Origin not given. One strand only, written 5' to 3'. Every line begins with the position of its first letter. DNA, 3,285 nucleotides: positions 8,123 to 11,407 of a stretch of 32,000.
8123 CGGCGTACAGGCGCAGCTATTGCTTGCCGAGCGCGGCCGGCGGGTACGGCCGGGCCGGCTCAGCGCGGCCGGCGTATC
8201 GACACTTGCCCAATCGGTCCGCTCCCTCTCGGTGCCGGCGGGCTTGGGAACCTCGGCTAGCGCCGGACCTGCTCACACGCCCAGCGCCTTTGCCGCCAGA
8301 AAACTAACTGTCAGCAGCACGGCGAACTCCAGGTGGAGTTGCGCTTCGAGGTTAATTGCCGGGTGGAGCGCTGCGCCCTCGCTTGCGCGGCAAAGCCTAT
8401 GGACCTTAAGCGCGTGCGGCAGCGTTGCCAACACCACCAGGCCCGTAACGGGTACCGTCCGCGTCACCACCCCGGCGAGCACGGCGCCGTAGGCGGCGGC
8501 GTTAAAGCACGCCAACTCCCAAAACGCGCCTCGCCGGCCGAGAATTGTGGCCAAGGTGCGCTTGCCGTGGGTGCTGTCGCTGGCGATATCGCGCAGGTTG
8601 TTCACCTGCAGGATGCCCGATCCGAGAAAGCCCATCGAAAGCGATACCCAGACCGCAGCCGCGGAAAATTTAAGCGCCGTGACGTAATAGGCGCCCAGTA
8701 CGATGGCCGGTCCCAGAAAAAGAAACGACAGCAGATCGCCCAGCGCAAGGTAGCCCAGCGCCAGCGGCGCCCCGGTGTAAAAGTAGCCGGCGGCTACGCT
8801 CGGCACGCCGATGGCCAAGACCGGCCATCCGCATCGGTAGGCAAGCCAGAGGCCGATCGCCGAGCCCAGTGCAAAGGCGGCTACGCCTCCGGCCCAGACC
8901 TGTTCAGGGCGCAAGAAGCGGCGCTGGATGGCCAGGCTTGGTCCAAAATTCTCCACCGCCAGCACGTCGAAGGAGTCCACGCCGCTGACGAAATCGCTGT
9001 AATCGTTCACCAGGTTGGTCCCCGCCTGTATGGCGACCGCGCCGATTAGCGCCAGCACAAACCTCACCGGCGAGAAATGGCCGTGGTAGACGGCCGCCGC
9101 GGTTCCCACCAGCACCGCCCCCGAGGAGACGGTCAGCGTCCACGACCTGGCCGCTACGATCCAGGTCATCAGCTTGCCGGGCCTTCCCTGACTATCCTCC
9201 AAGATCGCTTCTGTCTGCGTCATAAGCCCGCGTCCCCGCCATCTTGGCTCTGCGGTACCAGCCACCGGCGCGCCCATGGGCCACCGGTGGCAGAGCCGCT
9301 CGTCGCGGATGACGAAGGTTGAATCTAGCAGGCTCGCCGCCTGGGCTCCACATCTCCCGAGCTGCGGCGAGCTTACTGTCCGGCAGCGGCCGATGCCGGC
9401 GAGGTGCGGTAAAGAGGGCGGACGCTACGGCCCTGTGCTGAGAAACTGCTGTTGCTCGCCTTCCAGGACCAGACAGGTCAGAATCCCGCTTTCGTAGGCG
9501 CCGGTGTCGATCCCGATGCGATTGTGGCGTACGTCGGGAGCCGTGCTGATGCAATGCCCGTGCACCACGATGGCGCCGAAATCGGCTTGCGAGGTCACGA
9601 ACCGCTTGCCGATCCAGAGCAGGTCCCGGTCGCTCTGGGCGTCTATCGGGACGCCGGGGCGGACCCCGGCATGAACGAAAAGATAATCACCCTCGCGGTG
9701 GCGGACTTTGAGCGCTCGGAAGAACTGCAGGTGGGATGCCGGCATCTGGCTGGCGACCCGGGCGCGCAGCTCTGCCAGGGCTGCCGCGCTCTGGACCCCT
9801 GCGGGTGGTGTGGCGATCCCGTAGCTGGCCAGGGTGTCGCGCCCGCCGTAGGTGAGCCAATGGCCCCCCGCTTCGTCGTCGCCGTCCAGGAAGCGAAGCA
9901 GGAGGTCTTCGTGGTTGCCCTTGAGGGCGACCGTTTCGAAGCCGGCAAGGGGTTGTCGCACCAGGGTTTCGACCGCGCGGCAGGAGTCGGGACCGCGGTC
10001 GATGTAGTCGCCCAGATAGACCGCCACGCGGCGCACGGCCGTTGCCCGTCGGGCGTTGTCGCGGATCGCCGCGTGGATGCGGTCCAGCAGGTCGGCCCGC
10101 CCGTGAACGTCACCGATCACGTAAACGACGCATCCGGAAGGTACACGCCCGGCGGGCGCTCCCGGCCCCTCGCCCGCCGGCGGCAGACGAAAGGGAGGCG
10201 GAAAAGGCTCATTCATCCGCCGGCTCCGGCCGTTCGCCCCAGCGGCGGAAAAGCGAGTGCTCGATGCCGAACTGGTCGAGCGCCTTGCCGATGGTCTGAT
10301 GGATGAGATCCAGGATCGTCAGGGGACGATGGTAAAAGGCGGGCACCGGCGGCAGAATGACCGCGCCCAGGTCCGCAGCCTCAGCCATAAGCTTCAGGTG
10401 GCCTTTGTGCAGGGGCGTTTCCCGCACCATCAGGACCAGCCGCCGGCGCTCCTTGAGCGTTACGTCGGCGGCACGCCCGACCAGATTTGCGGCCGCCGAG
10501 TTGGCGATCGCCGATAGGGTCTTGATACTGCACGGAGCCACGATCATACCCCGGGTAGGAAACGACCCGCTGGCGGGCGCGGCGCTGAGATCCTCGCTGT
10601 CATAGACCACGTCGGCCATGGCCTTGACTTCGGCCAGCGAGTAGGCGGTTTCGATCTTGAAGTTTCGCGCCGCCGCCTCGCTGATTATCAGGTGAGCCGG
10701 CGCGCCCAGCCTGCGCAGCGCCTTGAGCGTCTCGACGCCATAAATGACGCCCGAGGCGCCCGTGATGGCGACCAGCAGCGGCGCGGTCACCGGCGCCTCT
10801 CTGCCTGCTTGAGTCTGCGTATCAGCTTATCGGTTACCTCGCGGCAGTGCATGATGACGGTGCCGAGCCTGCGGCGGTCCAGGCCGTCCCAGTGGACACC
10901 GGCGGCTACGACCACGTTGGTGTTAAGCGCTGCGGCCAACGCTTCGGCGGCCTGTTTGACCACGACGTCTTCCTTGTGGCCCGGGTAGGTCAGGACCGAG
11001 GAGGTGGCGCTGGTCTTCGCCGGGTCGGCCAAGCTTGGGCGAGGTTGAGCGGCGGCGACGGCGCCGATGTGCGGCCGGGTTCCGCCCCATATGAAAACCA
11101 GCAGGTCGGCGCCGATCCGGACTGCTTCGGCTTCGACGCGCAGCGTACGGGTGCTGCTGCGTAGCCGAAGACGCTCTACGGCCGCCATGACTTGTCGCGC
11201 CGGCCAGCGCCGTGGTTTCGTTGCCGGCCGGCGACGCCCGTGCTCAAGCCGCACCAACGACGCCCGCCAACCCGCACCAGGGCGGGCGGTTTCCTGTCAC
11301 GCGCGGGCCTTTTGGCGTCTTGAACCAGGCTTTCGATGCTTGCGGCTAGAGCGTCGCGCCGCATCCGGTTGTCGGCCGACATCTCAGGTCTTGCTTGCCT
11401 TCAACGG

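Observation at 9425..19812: Compact sigma-54/XylR-controlled 'phosphorylate, carboxylate, CoA-ligate' aromatic activation cluster with a non-canonical subunit set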

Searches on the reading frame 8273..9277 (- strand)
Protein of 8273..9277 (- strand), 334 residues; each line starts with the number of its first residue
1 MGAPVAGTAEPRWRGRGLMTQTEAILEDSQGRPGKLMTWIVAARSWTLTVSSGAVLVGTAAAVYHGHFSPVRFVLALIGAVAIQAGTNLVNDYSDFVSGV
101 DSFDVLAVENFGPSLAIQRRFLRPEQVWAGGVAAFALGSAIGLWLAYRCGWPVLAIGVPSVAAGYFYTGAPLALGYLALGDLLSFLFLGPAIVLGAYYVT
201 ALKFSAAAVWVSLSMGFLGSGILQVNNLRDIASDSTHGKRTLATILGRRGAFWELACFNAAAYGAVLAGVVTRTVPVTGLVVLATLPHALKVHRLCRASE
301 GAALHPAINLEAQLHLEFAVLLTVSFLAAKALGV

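Call 3: search_protein_families(library=pfam, proteins=[window:8273-9277:-], max_evalue=0.01)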
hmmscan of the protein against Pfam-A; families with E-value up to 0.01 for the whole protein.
window:8273-9277:- (334 aa): 1 family
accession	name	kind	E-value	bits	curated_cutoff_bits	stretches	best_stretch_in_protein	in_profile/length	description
PF01040.23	UbiA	-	8.1e-27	94.5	34.2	1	55-297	5-233/250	UbiA prenyltransferase family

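Call 4: search_protein_families(library=ncbifam, proteins=[window:8273-9277:-], max_evalue=0.01)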
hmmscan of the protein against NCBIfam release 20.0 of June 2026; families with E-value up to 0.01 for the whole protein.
window:8273-9277:- (334 aa): 15 families
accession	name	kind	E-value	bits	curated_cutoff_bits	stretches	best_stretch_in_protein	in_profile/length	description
NF004751.0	PRK06080.1-3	equivalog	9.2e-62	209.2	264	1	35-327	9-294/296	1,4-dihydroxy-2-naphthoate polyprenyltransferase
NF004749.0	PRK06080.1-1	equivalog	4e-53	180.6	277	1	36-329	19-308/311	1,4-dihydroxy-2-naphthoate polyprenyltransferase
NF004750.0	PRK06080.1-2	equivalog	1.5e-36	126.3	346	1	36-327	6-299/301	1,4-dihydroxy-2-naphthoate polyprenyltransferase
TIGR00751.1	menA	equivalog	7.6e-36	124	102.15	1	46-322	3-281/284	1,4-dihydroxy-2-naphthoate octaprenyltransferase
NF009926.0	PRK13387.1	equivalog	7.6e-34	117.2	316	1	44-292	11-275/317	1,4-dihydroxy-2-naphthoate polyprenyltransferase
NF004753.0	PRK06080.1-5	equivalog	2e-33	115.9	555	1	43-325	18-302/312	1,4-dihydroxy-2-naphthoate polyprenyltransferase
TIGR02235.1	menA_cyano-plnt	equivalog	9.5e-31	107.1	225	1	39-327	2-284/285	2-carboxy-1,4-naphthoquinone phytyltransferase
NF004617.0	PRK05951.1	equivalog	1.6e-29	103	239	1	41-330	19-301/306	prenyltransferase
NF004754.0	PRK06080.1-6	equivalog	1.2e-27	97.1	522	1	37-324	10-299/308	1,4-dihydroxy-2-naphthoate polyprenyltransferase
NF004752.0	PRK06080.1-4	subfamily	1.7e-23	83.7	289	1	54-295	21-265/300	1,4-dihydroxy-2-naphthoate polyprenyltransferase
NF009523.0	PRK12884.1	equivalog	0.00019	20.7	269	1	59-252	25-201/279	prenyltransferase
NF009513.0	PRK12872.1-3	equivalog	0.00049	19.7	288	1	56-249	38-214/293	prenyltransferase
TIGR01476.1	chlor_syn_BchG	subfamily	0.0045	16.5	212.3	1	53-287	22-243/283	(bacterio)chlorophyll synthase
NF009511.0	PRK12871.1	equivalog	0.005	16.2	281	0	44-97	18-67/297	prenyltransferase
NF005742.0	PRK07566.1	equivalog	0.0079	15.3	313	0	133-286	115-270/315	chlorophyll synthase ChlG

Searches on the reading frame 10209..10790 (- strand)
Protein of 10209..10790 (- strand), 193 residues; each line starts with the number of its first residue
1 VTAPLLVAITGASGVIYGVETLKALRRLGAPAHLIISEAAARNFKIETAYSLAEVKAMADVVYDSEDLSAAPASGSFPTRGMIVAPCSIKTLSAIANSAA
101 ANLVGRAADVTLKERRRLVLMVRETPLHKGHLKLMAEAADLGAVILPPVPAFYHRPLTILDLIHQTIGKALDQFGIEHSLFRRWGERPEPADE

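Call 3: search_protein_families(library=pfam, proteins=[window:10209-10790:-], max_evalue=0.01)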
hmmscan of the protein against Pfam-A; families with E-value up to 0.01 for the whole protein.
window:10209-10790:- (193 aa): 1 family
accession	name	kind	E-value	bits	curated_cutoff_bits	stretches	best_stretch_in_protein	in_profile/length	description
PF02441.25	Flavoprotein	-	7.4e-40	136.6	22.7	1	5-172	3-160/162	Flavoprotein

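Call 4: search_protein_families(library=ncbifam, proteins=[window:10209-10790:-], max_evalue=0.01)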
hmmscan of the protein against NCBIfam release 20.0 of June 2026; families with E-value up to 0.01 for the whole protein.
window:10209-10790:- (193 aa): 8 families
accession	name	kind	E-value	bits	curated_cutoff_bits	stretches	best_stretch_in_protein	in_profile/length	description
NF004685.0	PRK06029.1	subfamily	1.4e-72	243.7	188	1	5-185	4-185/187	UbiX family flavin prenyltransferase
TIGR00421.1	ubiX_pad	subfamily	1e-70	237.2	108.9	1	5-184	2-181/181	UbiX family flavin prenyltransferase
NF041206.1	VdcB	exception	3.4e-68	228.9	290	1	5-184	2-182/184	non-oxidative hydroxyarylic acid decarboxylases subunit B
NF041218.1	BagM_FevK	exception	1.4e-56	191.3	420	1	5-191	3-190/215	bagremycin/ferroverdin biosynthesis UbiX family decarboxylase BagM/FevK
TIGR00521.1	coaBC_dfp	equivalog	3.8e-05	22.9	219.7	1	5-106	6-107/392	bifunctional phosphopantothenoylcysteine decarboxylase/phosphopantothenate--cysteine ligase CoaBC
NF006161.0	PRK08305.1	equivalog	0.0019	17.9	156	1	20-122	24-128/196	dipicolinate synthase subunit B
TIGR02852.1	spore_dpaB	equivalog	0.0024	17.3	229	1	72-122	73-123/187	dipicolinate synthase subunit B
TIGR02113.1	coaC_strep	equivalog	0.0049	16.7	261.4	1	5-110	3-108/177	phosphopantothenoylcysteine decarboxylase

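Call 70: search_solved_structures(query=window:10209-10790:-, max_evalue=1e-20, show_alignments=5)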
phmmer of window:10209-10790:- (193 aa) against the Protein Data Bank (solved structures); distinct sequences matched with E-value up to 1e-20: 15.
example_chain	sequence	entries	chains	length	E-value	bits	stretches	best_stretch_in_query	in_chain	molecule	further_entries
6m8t_A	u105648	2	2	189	5.4e-52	179.6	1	6-185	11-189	Flavin prenyltransferase UbiX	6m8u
6qlg_C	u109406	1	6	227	1.1e-50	175.4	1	5-185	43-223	Flavin prenyltransferase PAD1, mitochondrial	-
1sbz_A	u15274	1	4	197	7.4e-49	169.4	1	5-189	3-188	Probable aromatic acid decarboxylase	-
6m8v_A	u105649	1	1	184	1.6e-47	165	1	5-185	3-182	Flavin prenyltransferase UbiX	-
2ejb_A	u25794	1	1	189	3.5e-39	137.8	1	6-184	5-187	Probable aromatic acid decarboxylase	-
6qli_A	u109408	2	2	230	9e-39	136.5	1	5-192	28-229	Flavin prenyltransferase UbiX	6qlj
6qlk_A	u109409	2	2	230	4.7e-38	134.2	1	5-192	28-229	Flavin prenyltransferase UbiX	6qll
3zqu_A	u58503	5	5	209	7.9e-38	133.4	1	5-192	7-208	PROBABLE AROMATIC ACID DECARBOXYLASE | UbiX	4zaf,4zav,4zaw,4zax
6qlh_A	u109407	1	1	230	1.2e-37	132.8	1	5-192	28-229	Flavin prenyltransferase UbiX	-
4zag_A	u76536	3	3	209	1.7e-37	132.3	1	5-192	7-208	Probable aromatic acid decarboxylase | UbiX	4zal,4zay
4zan_A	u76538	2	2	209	2.9e-37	131.6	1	5-192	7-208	UbiX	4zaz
6qlv_A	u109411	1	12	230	8.4e-36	126.8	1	5-192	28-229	Flavin prenyltransferase UbiX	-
4rhf_A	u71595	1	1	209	1.5e-31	113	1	5-185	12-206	3-octaprenyl-4-hydroxybenzoate carboxy-lyase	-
4rhe_A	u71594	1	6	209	2.5e-31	112.2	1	5-185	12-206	3-octaprenyl-4-hydroxybenzoate carboxy-lyase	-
7km2_L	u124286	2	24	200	4e-30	108.3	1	6-187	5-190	Flavin prenyltransferase UbiX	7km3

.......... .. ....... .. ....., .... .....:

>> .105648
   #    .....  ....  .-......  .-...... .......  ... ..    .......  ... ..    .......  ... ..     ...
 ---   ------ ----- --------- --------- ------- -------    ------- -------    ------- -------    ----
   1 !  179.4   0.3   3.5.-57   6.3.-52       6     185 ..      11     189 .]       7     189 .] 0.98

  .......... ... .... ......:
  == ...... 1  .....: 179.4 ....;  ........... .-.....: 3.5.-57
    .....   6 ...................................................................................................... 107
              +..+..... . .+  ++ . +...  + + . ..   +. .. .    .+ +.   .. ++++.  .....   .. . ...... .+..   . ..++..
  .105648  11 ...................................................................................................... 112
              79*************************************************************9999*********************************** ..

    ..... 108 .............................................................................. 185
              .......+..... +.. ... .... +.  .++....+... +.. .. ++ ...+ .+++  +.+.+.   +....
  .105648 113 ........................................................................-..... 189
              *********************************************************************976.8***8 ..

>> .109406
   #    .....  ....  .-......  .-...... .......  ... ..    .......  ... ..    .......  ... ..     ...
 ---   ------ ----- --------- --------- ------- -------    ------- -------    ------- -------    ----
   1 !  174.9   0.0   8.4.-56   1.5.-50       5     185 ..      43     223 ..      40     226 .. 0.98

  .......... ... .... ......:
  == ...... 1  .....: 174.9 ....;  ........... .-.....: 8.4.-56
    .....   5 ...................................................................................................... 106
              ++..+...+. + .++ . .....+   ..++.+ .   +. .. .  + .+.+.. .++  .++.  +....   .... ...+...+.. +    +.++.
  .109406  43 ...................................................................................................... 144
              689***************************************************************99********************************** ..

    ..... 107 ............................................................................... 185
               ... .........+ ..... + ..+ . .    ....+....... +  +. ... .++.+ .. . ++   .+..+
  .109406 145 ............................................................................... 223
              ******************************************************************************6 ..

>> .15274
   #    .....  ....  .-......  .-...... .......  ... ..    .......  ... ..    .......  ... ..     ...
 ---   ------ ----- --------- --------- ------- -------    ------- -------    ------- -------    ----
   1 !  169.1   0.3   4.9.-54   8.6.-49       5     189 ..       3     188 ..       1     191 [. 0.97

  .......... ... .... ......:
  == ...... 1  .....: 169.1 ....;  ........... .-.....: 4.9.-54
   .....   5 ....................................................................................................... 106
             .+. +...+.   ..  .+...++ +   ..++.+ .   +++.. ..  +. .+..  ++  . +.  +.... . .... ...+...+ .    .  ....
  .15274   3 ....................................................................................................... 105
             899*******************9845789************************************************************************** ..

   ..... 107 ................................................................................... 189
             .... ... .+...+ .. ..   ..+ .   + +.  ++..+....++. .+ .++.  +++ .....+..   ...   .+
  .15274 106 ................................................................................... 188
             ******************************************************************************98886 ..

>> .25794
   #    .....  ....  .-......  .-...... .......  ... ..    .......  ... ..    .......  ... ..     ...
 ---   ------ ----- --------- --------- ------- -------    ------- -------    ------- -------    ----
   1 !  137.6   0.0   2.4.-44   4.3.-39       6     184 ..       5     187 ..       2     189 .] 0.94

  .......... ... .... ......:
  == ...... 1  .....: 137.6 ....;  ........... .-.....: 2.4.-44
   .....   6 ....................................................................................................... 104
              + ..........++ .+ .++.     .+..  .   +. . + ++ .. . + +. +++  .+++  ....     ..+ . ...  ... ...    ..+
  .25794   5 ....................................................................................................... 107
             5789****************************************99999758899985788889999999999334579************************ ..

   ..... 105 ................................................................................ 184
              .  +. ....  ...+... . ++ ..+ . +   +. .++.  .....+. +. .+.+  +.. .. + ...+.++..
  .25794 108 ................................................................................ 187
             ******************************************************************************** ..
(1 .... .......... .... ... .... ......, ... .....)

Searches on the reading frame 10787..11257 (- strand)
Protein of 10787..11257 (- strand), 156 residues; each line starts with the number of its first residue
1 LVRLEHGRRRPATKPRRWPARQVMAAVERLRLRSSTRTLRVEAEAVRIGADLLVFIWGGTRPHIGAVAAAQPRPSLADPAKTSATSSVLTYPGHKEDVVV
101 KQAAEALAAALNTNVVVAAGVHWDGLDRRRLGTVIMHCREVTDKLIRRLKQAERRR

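Call 3: search_protein_families(library=pfam, proteins=[window:10787-11257:-], max_evalue=0.01)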
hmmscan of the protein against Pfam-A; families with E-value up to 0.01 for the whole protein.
window:10787-11257:- (156 aa): 1 family
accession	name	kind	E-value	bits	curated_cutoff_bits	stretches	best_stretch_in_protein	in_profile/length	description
PF21758.2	PAC_bac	-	6.7e-36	122.9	27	1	38-150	4-115/115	Bacterial proteasome assembling chaperone-like protein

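Call 4: search_protein_families(library=ncbifam, proteins=[window:10787-11257:-], max_evalue=0.01)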
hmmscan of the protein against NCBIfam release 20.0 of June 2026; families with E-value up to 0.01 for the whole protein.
window:10787-11257:- (156 aa): 0 families

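Call 48: search_solved_structures(query=window:10787-11188:-, max_evalue=1, show_alignments=1)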
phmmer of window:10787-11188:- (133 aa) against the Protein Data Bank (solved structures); distinct sequences matched with E-value up to 1: 23.
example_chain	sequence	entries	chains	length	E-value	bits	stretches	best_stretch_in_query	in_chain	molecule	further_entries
8pzh_A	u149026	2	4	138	0.00011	25.5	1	19-115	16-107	Protein LpdD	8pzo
8p4w_A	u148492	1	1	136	0.00011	25.5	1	20-115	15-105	Protein LpdD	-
8po5_A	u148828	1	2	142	0.00013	25.4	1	19-115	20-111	Protein LpdD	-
7ojb_A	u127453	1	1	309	0.49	13.8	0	26-120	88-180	Cell division protein FtsZ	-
7ojd_A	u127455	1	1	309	0.61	13.5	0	19-57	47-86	Cell division protein FtsZ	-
5xdv_A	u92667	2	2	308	0.62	13.4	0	20-57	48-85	Cell division protein FtsZ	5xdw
6ch3_B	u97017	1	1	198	0.65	13.4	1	73-132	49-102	Flagellar secretion chaperone FliS,Flagellin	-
6yd1_A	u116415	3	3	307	0.65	13.4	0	25-120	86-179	Cell division protein FtsZ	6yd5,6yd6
7oja_A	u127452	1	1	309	0.65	13.4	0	25-120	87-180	Cell division protein FtsZ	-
7ojz_A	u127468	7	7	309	0.65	13.4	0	25-120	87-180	Cell division protein FtsZ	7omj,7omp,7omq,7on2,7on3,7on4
5h5h_A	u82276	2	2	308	0.66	13.4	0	25-120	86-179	Cell division protein FtsZ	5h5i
6rvm_A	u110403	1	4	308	0.67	13.3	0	25-120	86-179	Cell division protein FtsZ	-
3vo9_A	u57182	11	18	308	0.67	13.3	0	25-120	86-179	Cell division protein FtsZ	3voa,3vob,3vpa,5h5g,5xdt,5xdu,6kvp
6rvn_A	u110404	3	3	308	0.67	13.3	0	25-120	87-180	Cell division protein FtsZ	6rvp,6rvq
3wgj_A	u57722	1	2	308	0.68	13.3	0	25-120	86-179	Cell division protein FtsZ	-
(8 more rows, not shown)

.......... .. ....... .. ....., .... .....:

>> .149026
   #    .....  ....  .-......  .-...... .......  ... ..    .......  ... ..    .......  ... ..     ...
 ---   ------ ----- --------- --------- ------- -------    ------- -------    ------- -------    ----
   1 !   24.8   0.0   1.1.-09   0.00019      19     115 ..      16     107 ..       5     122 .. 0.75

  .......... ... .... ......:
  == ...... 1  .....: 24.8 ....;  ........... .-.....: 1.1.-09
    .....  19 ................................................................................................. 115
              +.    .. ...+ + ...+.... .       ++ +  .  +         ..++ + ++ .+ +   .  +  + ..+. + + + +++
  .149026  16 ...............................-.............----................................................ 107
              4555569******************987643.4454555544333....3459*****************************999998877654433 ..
